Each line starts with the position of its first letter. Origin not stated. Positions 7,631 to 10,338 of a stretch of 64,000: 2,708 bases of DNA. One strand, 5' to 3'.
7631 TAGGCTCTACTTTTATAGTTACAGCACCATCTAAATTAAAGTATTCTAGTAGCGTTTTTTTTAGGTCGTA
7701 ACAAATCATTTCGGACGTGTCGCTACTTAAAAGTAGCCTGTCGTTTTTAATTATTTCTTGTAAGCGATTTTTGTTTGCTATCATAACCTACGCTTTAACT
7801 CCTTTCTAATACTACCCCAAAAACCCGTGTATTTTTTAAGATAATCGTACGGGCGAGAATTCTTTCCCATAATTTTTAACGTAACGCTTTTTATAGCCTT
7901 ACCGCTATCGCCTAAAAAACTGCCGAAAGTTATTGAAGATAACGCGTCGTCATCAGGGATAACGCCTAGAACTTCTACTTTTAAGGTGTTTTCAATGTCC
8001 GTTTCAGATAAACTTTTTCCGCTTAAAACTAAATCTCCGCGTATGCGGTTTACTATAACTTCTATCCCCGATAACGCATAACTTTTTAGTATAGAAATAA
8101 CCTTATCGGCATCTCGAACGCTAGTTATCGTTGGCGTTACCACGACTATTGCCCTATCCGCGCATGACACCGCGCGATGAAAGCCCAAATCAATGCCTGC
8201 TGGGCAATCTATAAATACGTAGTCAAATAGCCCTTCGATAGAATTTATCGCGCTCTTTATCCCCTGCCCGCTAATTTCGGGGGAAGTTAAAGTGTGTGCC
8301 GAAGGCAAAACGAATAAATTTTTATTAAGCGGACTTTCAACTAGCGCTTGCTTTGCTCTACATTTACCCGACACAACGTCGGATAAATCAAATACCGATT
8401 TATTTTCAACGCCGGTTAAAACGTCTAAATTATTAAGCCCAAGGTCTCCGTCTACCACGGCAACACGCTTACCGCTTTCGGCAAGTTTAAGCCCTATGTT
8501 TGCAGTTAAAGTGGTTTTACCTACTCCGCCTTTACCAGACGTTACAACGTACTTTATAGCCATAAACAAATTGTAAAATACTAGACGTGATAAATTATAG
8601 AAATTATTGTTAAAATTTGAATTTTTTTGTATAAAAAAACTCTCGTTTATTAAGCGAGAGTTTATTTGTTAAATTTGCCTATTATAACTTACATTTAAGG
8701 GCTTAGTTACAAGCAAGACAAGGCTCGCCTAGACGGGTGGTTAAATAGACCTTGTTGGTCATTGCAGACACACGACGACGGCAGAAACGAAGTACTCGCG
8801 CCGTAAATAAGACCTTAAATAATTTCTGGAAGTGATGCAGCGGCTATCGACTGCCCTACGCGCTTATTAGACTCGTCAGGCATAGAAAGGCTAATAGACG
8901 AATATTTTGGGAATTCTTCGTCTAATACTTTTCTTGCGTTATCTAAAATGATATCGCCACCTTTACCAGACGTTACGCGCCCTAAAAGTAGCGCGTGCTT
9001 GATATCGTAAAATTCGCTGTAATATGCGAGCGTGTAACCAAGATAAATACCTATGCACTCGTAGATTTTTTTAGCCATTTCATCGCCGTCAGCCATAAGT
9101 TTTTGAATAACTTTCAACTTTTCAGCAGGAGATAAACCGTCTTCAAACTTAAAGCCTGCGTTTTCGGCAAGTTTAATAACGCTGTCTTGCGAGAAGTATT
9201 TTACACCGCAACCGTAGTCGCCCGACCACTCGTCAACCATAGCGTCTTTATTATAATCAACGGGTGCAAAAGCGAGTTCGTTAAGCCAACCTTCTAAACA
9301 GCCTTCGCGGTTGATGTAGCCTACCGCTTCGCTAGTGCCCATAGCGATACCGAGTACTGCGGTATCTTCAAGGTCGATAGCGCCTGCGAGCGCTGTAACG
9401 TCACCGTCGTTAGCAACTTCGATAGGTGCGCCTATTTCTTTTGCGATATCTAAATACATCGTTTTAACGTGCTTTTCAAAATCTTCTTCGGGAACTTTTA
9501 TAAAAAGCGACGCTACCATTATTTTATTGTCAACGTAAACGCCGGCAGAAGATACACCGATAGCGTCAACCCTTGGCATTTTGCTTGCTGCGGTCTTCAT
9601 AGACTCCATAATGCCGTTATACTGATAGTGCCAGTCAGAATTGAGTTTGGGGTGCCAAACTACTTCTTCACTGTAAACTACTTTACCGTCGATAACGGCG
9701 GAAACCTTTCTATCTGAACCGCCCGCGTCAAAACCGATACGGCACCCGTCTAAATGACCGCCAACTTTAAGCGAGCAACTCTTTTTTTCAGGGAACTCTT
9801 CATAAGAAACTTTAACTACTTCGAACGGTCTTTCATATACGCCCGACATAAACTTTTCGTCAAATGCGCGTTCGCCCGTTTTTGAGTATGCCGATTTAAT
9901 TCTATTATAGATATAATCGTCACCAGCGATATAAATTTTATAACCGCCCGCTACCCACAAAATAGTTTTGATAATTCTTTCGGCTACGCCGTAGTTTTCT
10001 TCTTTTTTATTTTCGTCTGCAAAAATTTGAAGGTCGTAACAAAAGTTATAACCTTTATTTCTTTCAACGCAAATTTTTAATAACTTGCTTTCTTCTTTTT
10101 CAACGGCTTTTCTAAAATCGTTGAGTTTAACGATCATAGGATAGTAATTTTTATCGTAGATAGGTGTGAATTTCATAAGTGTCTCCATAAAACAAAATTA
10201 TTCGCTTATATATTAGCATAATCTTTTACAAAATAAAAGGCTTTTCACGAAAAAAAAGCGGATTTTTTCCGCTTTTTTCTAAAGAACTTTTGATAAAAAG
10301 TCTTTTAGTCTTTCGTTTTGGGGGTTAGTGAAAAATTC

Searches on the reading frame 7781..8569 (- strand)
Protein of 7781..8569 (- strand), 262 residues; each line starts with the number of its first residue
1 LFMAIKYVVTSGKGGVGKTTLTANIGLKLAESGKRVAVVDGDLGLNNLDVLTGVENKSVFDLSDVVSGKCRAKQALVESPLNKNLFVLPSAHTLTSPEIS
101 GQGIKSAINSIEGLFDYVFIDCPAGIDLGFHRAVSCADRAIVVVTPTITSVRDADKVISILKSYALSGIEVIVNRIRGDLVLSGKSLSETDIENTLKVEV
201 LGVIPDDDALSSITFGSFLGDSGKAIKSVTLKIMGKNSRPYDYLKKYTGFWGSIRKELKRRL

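Call 12: search_protein_families(library=ncbifam, proteins=[window:7781-8569:-])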
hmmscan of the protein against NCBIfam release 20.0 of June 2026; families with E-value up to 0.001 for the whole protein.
window:7781-8569:- (262 aa): 28 families (the best 25 are shown)
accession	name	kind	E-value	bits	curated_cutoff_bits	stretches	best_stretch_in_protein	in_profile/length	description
TIGR01968.1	minD_bact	equivalog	5.3e-75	252.1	212.9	1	8-256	5-259/261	septum site-determining protein MinD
TIGR01969.1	minD_arch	subfamily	1.5e-45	155.4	201.75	1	8-212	4-202/251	cell division ATPase MinD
NF008079.0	PRK10818.1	equivalog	1.1e-41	143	508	1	3-244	1-256/270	septum site-determining protein MinD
NF041546.1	ParA_partition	equivalog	1.9e-16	60.2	180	2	9-42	4-37/203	ParA family partition ATPase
TIGR03815.1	CpaE_hom_Actino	equivalog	5.8e-16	58.5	154.45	1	9-212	116-313/340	septum site-determining protein Ssd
NF041136.1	MrpORP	equivalog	8.5e-16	58.2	450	1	6-209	7-217/365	iron-sulfur cluster carrier protein MrpORP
TIGR01007.1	eps_fam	subfamily_domain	2.4e-14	53.4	108.05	1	7-177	20-191/204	polysaccharide biosynthesis tyrosine autokinase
TIGR03371.1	cellulose_yhjQ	equivalog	1.2e-11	44.6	157.85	1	8-177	5-179/246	cellulose biosynthesis protein BcsQ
NF047398.1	AAA_KGGVGR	domain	1.4e-11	45.1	90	1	8-158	6-186/190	KGGVGR-motif variant AAA ATPase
TIGR00345.1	GET3_arsA_TRC40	subfamily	1.7e-09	37.6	135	1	11-43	3-35/299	TRC40/GET3/ArsA family transport-energizing ATPase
NF008669.0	PRK11670.1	equivalog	1e-08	34.5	348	1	8-167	111-270/369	iron-sulfur cluster carrier protein ApbC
NF041283.1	PrgP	equivalog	6.2e-08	32.3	400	1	8-144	6-153/297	ParA superfamily DNA segregation protein PrgP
TIGR04291.1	arsen_driv_ArsA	equivalog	6.6e-08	31.7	650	1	6-51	4-49/565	arsenical pump-driving ATPase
TIGR03029.1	EpsG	equivalog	2.9e-07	29.9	313.8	1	8-157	107-256/274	chain length determinant protein tyrosine kinase EpsG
TIGR03018.1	pepcterm_TyrKin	hypoth_equivalog_domain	3.3e-07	29.8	230.65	1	8-168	39-203/207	XrtA-associated tyrosine autokinase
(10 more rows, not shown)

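Call 37: find_encoding_contigs(protein=window:7781-8569:-, flank=3000, max_places=10)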
Protein window:7781-8569:- (262 aa): no gene with exactly this product is on record in the collection.

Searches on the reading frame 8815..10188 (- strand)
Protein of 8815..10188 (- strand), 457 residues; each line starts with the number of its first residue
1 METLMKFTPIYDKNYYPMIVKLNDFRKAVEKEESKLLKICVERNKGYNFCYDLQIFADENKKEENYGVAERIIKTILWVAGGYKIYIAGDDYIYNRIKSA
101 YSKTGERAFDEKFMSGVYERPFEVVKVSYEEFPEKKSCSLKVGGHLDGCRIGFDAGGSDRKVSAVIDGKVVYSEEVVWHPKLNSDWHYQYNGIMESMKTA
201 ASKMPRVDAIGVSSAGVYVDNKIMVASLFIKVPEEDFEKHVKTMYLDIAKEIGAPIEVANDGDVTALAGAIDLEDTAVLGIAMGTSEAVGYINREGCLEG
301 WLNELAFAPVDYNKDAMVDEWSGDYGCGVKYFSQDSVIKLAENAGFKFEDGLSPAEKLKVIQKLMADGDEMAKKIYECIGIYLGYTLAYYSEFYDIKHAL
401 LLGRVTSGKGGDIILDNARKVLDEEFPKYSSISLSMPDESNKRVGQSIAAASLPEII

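Call 12: search_protein_families(library=ncbifam, proteins=[window:8815-10188:-])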
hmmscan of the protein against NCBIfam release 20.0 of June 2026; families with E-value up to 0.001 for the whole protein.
window:8815-10188:- (457 aa): 1 family
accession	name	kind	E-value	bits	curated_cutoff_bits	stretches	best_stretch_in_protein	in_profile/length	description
TIGR00744.1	ROK_glcA_fam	subfamily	7.9e-06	25.3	260.35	1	152-421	2-275/318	ROK family glucokinase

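Call 39: find_related_loci(query=window:8815-10188:-, collection=metagenome_contigs, flank=2500)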
Query window:8815-10188:- (457 aa) in metagenome_contigs; peptide patterns used: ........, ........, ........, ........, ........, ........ (x = any residue, [..] = any of these).
83 stretches matched a pattern; 50 encode a relative of the query (tblastn E <= 1e-3); 50 distinct loci.
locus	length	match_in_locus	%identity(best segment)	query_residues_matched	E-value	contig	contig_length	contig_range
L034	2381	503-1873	95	1-457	0e+0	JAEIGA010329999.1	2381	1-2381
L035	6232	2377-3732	75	4-455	0e+0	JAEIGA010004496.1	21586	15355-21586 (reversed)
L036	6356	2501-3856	73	5-456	0e+0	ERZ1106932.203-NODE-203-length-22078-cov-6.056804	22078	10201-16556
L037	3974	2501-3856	69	5-455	0e+0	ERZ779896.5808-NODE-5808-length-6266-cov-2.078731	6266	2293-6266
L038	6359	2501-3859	66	5-456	0e+0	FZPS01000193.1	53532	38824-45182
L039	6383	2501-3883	62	4-456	0e+0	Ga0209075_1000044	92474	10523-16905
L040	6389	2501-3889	63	2-456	0e+0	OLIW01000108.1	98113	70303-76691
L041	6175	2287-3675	63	2-456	0e+0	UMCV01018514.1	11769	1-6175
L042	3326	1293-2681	63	2-456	0e+0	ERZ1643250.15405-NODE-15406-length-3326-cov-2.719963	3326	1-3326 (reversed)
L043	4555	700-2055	65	10-456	0e+0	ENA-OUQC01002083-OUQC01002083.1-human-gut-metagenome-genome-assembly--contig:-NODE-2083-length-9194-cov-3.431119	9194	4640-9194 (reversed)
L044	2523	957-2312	65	10-456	0e+0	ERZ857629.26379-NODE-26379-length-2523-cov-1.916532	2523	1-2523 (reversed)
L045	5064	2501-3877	64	5-455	0e+0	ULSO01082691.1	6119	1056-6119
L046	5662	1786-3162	63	5-455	0e+0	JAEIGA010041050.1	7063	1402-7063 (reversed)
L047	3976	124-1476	62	5-456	0e+0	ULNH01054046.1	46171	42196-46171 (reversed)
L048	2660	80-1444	63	5-456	0e+0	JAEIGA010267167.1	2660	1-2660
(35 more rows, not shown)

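Call 74: search_protein_families(library=pfam, proteins=[window:8815-10188:-], max_evalue=0.00001)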
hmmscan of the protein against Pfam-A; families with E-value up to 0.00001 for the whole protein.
window:8815-10188:- (457 aa): 0 families
